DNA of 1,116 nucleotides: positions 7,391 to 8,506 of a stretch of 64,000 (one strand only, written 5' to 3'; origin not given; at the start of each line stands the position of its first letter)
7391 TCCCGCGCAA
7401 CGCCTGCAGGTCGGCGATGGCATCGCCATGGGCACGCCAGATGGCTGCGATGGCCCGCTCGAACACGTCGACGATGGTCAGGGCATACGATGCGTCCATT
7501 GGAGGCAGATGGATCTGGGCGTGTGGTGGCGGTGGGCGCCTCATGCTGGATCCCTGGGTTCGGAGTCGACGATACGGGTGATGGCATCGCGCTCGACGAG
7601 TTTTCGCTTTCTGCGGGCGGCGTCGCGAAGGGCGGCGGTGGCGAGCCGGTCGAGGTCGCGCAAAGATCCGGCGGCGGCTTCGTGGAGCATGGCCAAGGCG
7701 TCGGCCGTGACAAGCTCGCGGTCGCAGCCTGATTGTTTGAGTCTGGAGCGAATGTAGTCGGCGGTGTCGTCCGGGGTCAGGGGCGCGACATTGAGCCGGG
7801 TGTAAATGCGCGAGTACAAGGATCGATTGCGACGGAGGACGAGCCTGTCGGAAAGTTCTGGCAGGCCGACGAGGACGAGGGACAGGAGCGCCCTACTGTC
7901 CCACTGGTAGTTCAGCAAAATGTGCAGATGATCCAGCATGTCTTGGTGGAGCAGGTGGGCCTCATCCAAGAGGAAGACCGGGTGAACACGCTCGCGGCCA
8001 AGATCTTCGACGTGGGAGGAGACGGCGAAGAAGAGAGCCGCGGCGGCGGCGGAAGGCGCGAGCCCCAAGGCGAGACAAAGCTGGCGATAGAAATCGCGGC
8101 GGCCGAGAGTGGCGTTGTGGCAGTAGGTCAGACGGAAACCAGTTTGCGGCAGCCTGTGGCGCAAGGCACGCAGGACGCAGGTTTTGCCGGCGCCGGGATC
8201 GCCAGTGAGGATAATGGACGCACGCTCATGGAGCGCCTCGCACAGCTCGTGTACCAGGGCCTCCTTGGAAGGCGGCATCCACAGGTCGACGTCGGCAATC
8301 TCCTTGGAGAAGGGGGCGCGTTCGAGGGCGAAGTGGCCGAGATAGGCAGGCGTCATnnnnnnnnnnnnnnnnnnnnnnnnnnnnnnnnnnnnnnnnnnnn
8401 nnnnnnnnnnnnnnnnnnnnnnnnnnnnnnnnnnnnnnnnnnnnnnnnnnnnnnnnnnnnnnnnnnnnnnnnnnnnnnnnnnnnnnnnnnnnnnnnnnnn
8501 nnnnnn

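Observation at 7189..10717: Tn7/Tn5053/Mu-like transposon inserted precisely in the loop of a CRISPR repeat, splitting a ~68-repeat type I-C array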

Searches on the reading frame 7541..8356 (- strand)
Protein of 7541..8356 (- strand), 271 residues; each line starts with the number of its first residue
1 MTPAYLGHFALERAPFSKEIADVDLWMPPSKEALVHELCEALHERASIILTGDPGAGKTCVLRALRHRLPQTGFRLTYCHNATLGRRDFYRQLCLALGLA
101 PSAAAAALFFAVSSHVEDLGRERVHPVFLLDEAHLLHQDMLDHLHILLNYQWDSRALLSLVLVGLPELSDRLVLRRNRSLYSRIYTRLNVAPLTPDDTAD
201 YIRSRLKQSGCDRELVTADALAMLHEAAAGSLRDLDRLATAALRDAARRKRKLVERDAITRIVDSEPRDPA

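Call 8: search_protein_families(library=pfam, proteins=[window:7541-8356:-], max_evalue=0.01)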
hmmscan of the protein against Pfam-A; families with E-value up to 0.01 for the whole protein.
window:7541-8356:- (271 aa): 10 families
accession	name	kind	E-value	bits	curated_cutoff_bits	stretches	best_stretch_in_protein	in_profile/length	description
PF13401.12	AAA_22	-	3e-25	89.5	27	1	44-172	4-130/130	AAA domain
PF13191.12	AAA_16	-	4.8e-08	34.1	32.6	1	33-153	11-161/167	AAA ATPase domain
PF13604.12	AAA_30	-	1.1e-05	25.7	27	1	43-107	15-60/191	AAA domain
PF09848.15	SLFN-g3_helicase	-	1.6e-05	24.8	24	1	46-138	2-93/354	Schlafen group 3, DNA/RNA helicase domain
PF20720.3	nSTAND3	-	2.4e-05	24.5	27.2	1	36-82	8-54/155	Novel STAND NTPase 3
PF07728.20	AAA_5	-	0.00025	21.5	22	1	48-150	2-92/139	AAA domain (dynein-related subfamily)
PF25201.1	nSTAND6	-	0.00088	19.8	27.7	1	32-101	5-75/148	Novel STAND NTPase 6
PF13481.12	AAA_25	-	0.0016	18.5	27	0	22-62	13-50/195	AAA domain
PF02367.23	TsaE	-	0.0024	18.3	26.6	1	32-69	8-45/128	Threonylcarbamoyl adenosine biosynthesis protein TsaE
PF13238.12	AAA_18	-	0.0028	18.6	29.4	1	48-72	1-24/128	AAA domain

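Call 9: search_protein_families(library=ncbifam, proteins=[window:7541-8356:-], max_evalue=0.01)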
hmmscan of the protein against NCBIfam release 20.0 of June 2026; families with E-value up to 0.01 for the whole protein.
window:7541-8356:- (271 aa): 6 families
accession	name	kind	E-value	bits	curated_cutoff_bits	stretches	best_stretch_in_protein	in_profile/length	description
TIGR03015.1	pepcterm_ATPase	hypoth_equivalog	1.3e-29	103.5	324.5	1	41-263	38-263/269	XrtA/PEP-CTERM system-associated ATPase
NF038214.1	IS21_help_AAA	equivalog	1.6e-05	24.7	200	1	15-84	57-129/232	IS21-like element helper ATPase IstB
NF038181.1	reg_ATPase_IniR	equivalog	0.00056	18.4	750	0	28-74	2-48/827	isoniazid response ATPase/transcriptional regulator IniR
NF058535.1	antiphage_EruA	equivalog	0.0011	17.2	1000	0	40-69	19-48/1318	NACHT domain-containing antiphage protein EruA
NF009067.0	PRK12402.1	equivalog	0.0025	16.8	317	0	33-69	22-60/340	replication factor C small subunit 2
TIGR03420.1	DnaA_homol_Hda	equivalog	0.0086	15.6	194.8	0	26-80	17-73/226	DnaA regulatory inactivator Hda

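Call 34: search_solved_structures(query=window:7541-8356:-, max_evalue=0.01)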
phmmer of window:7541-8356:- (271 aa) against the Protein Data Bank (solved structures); distinct sequences matched with E-value up to 0.01: 4.
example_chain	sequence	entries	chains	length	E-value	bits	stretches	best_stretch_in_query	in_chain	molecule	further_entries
9wfg_A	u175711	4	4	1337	0.0005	23.1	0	21-77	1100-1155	ABC transporter D family member 1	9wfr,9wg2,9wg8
9wfu_A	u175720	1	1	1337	0.0005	23.1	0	21-77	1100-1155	ABC transporter D family member 1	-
8s0e_G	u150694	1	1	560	0.0011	22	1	44-253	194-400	Cell division control protein 6 homolog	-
8rwv_F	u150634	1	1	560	0.0011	22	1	44-253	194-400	Cell division control protein 6 homolog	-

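Call 36: search_protein_families(library=phrogs, proteins=[window:7541-8356:-], max_evalue=0.01)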
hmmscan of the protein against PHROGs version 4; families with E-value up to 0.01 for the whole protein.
window:7541-8356:- (271 aa): 2 families
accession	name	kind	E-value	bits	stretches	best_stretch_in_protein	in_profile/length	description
phrog_296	-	integration and excision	3.1e-27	96.5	1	8-260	290-516/626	DNA transposition protein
phrog_7998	-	unknown function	1.5e-06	28.7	1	29-259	24-239/339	-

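Call 73: find_encoding_contigs(protein=window:7541-8356:-, flank=8000, max_places=10)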
Protein window:7541-8356:- (271 aa): 2 contigs read that carry it; 2 places shown.
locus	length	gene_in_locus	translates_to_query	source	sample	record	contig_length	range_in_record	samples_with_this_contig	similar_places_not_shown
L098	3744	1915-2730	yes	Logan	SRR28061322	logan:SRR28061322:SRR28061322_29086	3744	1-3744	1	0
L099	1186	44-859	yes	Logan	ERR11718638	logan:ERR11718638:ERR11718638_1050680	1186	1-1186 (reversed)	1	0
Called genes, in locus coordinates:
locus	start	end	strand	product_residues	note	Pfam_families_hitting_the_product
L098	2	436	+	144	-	?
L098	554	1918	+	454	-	PF13565:HTH_32, PF00665:rve, PF13683:rve_3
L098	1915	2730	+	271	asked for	PF13191:AAA_16, PF13604:AAA_30 (faint), PF20720:nSTAND3 (faint), PF13401:AAA_22, PF09848:SLFN-g3_helicase (weak)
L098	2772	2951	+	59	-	-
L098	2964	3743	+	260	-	?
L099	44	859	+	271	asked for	PF13191:AAA_16, PF13604:AAA_30 (faint), PF20720:nSTAND3 (faint), PF13401:AAA_22, PF09848:SLFN-g3_helicase (weak)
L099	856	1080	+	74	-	-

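Call 75: list_cluster_members(proteins=[window:7541-8356:-, window:9835-10467:-, window:15340-16425:-])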
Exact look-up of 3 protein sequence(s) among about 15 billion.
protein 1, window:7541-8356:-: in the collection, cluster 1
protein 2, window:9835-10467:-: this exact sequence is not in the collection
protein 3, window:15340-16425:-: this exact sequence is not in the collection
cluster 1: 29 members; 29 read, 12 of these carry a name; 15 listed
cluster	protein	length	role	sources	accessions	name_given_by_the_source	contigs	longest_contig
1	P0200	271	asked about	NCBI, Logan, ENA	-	-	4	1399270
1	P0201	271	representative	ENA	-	-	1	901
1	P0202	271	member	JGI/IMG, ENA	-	general secretion pathway protein A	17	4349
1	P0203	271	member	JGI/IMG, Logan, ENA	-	type II secretory pathway predicted ATPase ExeA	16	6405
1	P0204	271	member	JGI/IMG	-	type II secretory pathway predicted ATPase ExeA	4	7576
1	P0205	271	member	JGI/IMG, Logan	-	type II secretory pathway predicted ATPase ExeA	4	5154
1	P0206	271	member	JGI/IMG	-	type II secretory pathway predicted ATPase ExeA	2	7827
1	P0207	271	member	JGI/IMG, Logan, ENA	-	type II secretory pathway predicted ATPase ExeA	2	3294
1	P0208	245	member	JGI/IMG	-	type II secretory pathway predicted ATPase ExeA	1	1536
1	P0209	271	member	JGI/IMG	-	general secretion pathway protein A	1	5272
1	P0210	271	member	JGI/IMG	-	general secretion pathway protein A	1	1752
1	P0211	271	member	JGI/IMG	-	type II secretory pathway predicted ATPase ExeA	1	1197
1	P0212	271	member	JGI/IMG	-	general secretion pathway protein A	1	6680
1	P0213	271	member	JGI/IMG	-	general secretion pathway protein A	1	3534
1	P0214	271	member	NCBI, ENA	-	-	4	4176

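Call 76: find_encoding_contigs(protein=P0203, flank=2500, max_places=10)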
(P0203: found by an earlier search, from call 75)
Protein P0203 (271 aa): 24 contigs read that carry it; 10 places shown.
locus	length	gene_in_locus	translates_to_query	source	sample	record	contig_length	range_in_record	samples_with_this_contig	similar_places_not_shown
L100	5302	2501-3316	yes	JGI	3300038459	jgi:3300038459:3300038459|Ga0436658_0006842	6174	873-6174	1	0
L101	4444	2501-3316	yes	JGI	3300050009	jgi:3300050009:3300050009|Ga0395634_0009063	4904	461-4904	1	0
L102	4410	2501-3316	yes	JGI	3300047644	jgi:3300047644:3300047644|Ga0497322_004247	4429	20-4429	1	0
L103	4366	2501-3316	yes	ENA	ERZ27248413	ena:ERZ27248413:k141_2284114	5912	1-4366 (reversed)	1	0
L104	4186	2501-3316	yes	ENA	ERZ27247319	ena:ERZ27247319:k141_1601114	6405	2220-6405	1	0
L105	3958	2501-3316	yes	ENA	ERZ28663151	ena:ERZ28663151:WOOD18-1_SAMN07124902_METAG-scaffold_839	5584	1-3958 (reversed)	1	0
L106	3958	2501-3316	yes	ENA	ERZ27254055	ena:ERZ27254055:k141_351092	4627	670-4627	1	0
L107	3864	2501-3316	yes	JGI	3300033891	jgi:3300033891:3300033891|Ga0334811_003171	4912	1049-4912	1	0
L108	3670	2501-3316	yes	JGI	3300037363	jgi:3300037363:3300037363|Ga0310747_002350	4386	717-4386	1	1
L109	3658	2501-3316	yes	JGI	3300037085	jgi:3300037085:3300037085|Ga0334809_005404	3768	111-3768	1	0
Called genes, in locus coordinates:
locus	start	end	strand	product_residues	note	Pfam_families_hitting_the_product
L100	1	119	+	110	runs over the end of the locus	-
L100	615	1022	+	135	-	-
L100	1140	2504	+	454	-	PF13565:HTH_32, PF00665:rve, PF13683:rve_3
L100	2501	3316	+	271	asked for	PF13191:AAA_16, PF13604:AAA_30 (faint), PF20720:nSTAND3 (weak), PF13401:AAA_22, PF09848:SLFN-g3_helicase (faint)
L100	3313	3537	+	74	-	-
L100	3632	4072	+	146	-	-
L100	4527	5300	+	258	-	?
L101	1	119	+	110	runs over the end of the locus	-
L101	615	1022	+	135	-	-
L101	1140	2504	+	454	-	PF13565:HTH_32, PF00665:rve, PF13683:rve_3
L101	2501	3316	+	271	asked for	PF13191:AAA_16, PF13604:AAA_30 (faint), PF20720:nSTAND3 (weak), PF13401:AAA_22, PF09848:SLFN-g3_helicase (faint)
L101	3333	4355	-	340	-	-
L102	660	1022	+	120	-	-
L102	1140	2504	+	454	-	PF13565:HTH_32, PF00665:rve, PF13683:rve_3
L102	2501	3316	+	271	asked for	PF13191:AAA_16, PF13604:AAA_30 (faint), PF20720:nSTAND3 (weak), PF13401:AAA_22, PF09848:SLFN-g3_helicase (faint)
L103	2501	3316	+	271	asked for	PF13191:AAA_16, PF13604:AAA_30 (faint), PF20720:nSTAND3 (weak), PF13401:AAA_22, PF09848:SLFN-g3_helicase (faint)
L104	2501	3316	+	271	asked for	PF13191:AAA_16, PF13604:AAA_30 (faint), PF20720:nSTAND3 (weak), PF13401:AAA_22, PF09848:SLFN-g3_helicase (faint)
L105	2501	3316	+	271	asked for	PF13191:AAA_16, PF13604:AAA_30 (faint), PF20720:nSTAND3 (weak), PF13401:AAA_22, PF09848:SLFN-g3_helicase (faint)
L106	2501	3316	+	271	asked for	PF13191:AAA_16, PF13604:AAA_30 (faint), PF20720:nSTAND3 (weak), PF13401:AAA_22, PF09848:SLFN-g3_helicase (faint)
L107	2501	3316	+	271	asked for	PF13191:AAA_16, PF13604:AAA_30 (faint), PF20720:nSTAND3 (weak), PF13401:AAA_22, PF09848:SLFN-g3_helicase (faint)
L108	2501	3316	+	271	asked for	PF13191:AAA_16, PF13604:AAA_30 (faint), PF20720:nSTAND3 (weak), PF13401:AAA_22, PF09848:SLFN-g3_helicase (faint)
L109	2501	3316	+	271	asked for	PF13191:AAA_16, PF13604:AAA_30 (faint), PF20720:nSTAND3 (weak), PF13401:AAA_22, PF09848:SLFN-g3_helicase (faint)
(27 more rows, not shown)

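Call 77: find_encoding_contigs(protein=P0202, flank=2500, max_places=10)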
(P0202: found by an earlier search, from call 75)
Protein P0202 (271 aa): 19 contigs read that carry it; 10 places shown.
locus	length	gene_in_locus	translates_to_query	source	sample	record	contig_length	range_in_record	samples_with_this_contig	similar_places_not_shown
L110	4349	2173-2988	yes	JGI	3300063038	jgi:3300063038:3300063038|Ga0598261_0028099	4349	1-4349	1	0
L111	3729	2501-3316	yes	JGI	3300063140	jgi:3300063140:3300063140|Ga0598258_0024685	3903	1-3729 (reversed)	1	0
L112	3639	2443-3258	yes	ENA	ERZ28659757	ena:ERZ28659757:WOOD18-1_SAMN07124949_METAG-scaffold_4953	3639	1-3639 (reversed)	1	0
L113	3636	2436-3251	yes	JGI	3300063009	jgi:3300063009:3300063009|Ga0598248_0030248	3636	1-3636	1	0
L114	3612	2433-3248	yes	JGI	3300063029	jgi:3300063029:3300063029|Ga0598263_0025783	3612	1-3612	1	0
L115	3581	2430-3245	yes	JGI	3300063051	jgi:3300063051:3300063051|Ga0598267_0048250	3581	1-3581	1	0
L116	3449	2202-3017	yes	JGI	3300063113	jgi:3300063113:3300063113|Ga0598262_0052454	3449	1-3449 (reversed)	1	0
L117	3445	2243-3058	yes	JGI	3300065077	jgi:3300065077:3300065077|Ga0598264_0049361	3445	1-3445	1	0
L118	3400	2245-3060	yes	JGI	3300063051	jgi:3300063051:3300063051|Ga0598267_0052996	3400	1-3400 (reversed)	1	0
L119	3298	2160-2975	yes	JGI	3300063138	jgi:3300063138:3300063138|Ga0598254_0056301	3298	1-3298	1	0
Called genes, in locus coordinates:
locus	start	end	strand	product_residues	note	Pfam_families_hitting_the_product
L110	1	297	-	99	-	?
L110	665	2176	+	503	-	PF13565:HTH_32, PF00665:rve, PF13683:rve_3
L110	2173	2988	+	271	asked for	PF13191:AAA_16, PF20720:nSTAND3 (weak), PF13401:AAA_22, PF09848:SLFN-g3_helicase (weak)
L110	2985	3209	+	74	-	-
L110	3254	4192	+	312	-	PF00078:RVT_1, PF08388:GIIM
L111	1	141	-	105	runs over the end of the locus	?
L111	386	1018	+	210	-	-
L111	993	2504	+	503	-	PF13565:HTH_32, PF00665:rve, PF13683:rve_3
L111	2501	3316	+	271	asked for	PF13191:AAA_16, PF20720:nSTAND3 (weak), PF13401:AAA_22, PF09848:SLFN-g3_helicase (weak)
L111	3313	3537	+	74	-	-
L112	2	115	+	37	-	?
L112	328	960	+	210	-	-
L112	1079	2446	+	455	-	PF13565:HTH_32, PF00665:rve, PF13683:rve_3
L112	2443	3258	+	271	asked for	PF13191:AAA_16, PF20720:nSTAND3 (weak), PF13401:AAA_22, PF09848:SLFN-g3_helicase (weak)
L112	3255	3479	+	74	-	-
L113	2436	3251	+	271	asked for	PF13191:AAA_16, PF20720:nSTAND3 (weak), PF13401:AAA_22, PF09848:SLFN-g3_helicase (weak)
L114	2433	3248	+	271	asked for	PF13191:AAA_16, PF20720:nSTAND3 (weak), PF13401:AAA_22, PF09848:SLFN-g3_helicase (weak)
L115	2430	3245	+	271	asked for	PF13191:AAA_16, PF20720:nSTAND3 (weak), PF13401:AAA_22, PF09848:SLFN-g3_helicase (weak)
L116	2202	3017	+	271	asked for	PF13191:AAA_16, PF20720:nSTAND3 (weak), PF13401:AAA_22, PF09848:SLFN-g3_helicase (weak)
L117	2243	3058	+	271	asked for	PF13191:AAA_16, PF20720:nSTAND3 (weak), PF13401:AAA_22, PF09848:SLFN-g3_helicase (weak)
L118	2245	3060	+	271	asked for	PF13191:AAA_16, PF20720:nSTAND3 (weak), PF13401:AAA_22, PF09848:SLFN-g3_helicase (weak)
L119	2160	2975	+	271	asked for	PF13191:AAA_16, PF20720:nSTAND3 (weak), PF13401:AAA_22, PF09848:SLFN-g3_helicase (weak)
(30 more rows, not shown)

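Call 84: find_homologous_proteins(query=window:7541-8356:-, max_evalue=0.00001)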
Query window:7541-8356:- (271 aa): 3243 proteins with E <= 0.00001 among 8000 candidates; the best 120 are listed.
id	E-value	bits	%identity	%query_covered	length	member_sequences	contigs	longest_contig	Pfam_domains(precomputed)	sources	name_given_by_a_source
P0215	3.1e-170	583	97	100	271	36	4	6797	PF13604.13,PF13401.13,PF09848.16,PF13191.13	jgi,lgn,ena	jgi:type II secretory pathway predicted ATPase ExeA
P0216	5.7e-163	559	93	100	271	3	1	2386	PF13604.13,PF13401.13,PF20720.4,PF13191.13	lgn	-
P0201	5.9e-162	555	91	100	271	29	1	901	PF13401.13,PF09848.16,PF20720.4,PF13191.13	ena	-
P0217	5.8e-161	552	91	100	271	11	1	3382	PF13604.13,PF13401.13,PF20720.4,PF13191.13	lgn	-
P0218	5.5e-159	546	90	100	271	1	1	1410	PF13604.13,PF13401.13,PF09848.16,PF13191.13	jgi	jgi:general secretion pathway protein A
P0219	9.3e-159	545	90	100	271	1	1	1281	PF13604.13,PF13401.13,PF09848.16,PF13191.13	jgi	jgi:general secretion pathway protein A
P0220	2.3e-158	544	90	100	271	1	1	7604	PF13401.13,PF09848.16,PF13191.13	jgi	jgi:general secretion pathway protein A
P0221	2.7e-157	540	89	100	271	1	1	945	PF13401.13,PF09848.16,PF13191.13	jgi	jgi:type II secretory pathway predicted ATPase ExeA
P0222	3.2e-147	507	83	100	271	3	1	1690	PF13401.13,PF09848.16,PF20720.4,PF13191.13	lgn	-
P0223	5.1e-147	507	83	99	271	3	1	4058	PF13604.13,PF13401.13,PF09848.16,PF20720.4,PF13191.13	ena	-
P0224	8.4e-146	503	83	100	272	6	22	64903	PF13604.13,PF13401.13,PF07728.21,PF20720.4,PF13191.13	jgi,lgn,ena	jgi:type II secretory pathway predicted ATPase ExeA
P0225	8.8e-145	499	81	99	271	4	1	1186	PF13604.13,PF13401.13,PF09848.16,PF20720.4,PF13191.13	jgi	jgi:type II secretory pathway predicted ATPase ExeA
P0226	9.5e-145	499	81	100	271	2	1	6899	PF13604.13,PF13401.13,PF09848.16,PF20720.4,PF13191.13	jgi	jgi:general secretion pathway protein A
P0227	1.3e-144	499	82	100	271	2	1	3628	PF13401.13,PF09848.16,PF20720.4,PF13191.13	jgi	jgi:type II secretory pathway predicted ATPase ExeA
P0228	1.4e-143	495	80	100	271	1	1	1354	PF13401.13,PF09848.16,PF20720.4,PF13191.13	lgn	-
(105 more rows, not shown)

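Call 93: predict_structure(alignment_id=A2)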
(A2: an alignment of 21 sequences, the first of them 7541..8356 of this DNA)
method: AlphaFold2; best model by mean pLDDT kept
length: 271 residues; sequences in the alignment: 21
mean_pLDDT: 59.9   pTM: 0.45
mean pLDDT of the five models: 59.9, 57.2, 47.1, 42.5, 40.9
residues with pLDDT >= 90: 0; 70-90: 94; 50-70: 84; < 50: 93
segments of 3 or more residues with pLDDT < 50: 79-91, 93-123, 137-147, 149-157, 166-190, 268-271
pLDDT, mean of each block of 10 residues (from residue 1): 55 64 61 74 70 60 72 62 42 44 36 37 56 50 46 46 50 41 40 72 73 81 82 73 82 83 64 35
secondary structure, 60 per line:
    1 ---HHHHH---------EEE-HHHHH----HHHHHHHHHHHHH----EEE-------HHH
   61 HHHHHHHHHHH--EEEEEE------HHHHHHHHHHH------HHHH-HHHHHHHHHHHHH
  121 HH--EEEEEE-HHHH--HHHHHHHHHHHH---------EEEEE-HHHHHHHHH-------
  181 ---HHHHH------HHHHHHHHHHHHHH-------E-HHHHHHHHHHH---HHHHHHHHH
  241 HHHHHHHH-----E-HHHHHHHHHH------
elements in order: H4-8 E18-20 H22-26 H31-43 E48-50 H58-71 E74-79 H86-96 H103-106 H108-122 E125-130 H132-135 H138-149 E159-163 H165-173 H184-188 H195-208 H218-228 H232-248 H256-265

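Call 94: search_solved_structures(query=A2, max_evalue=1)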
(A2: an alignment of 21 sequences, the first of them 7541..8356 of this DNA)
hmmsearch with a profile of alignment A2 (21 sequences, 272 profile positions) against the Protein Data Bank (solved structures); distinct sequences matched with E-value up to 1: 74 (the best 60 are shown).
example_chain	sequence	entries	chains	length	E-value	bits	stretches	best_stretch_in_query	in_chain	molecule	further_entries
6i27_A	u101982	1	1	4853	2.5e-05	27.1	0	23-67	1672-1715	Midasin,Midasin,Midasin,Midasin,Midasin,Midasin,Midasin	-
6i26_A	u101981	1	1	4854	2.5e-05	27.1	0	23-67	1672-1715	Midasin,Midasin,Midasin,Midasin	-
6hyp_A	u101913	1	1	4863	2.6e-05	27.1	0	23-67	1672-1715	Midasin,Midasin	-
5jcs_s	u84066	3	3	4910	2.6e-05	27.1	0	23-67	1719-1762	Midasin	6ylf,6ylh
6or5_A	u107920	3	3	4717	4.5e-05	26.3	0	30-65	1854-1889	Midasin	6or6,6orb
9wfg_A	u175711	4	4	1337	0.0013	21.5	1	22-77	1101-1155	ABC transporter D family member 1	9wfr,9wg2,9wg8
9wfu_A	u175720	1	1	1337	0.0013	21.5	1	22-77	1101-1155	ABC transporter D family member 1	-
9n00_A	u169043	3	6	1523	0.0085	18.8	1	34-71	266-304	AAA family ATPase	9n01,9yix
1f48_A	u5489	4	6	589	0.011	18.5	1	29-76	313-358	ARSENITE-TRANSLOCATING ATPASE | ARSENICAL PUMP-DRIVING ATPASE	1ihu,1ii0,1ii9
6dju_A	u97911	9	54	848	0.012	18.4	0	44-69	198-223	Chaperone protein ClpB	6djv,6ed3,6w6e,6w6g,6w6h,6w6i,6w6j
24ve_A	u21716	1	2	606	0.044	16.5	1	26-65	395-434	Lysosomal cobalamin transporter ABCD4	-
24vc_A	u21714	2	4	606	0.045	16.5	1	26-65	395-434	Lysosomal cobalamin transporter ABCD4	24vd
4zpx_A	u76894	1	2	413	0.047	16.4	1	31-72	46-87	ATP-dependent protease Lon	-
6jbj_A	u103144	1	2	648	0.05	16.3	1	26-65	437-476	ATP-binding cassette sub-family D member 4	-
9e5c_6a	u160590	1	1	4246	0.064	16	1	22-78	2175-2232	Dynein heavy chain, putative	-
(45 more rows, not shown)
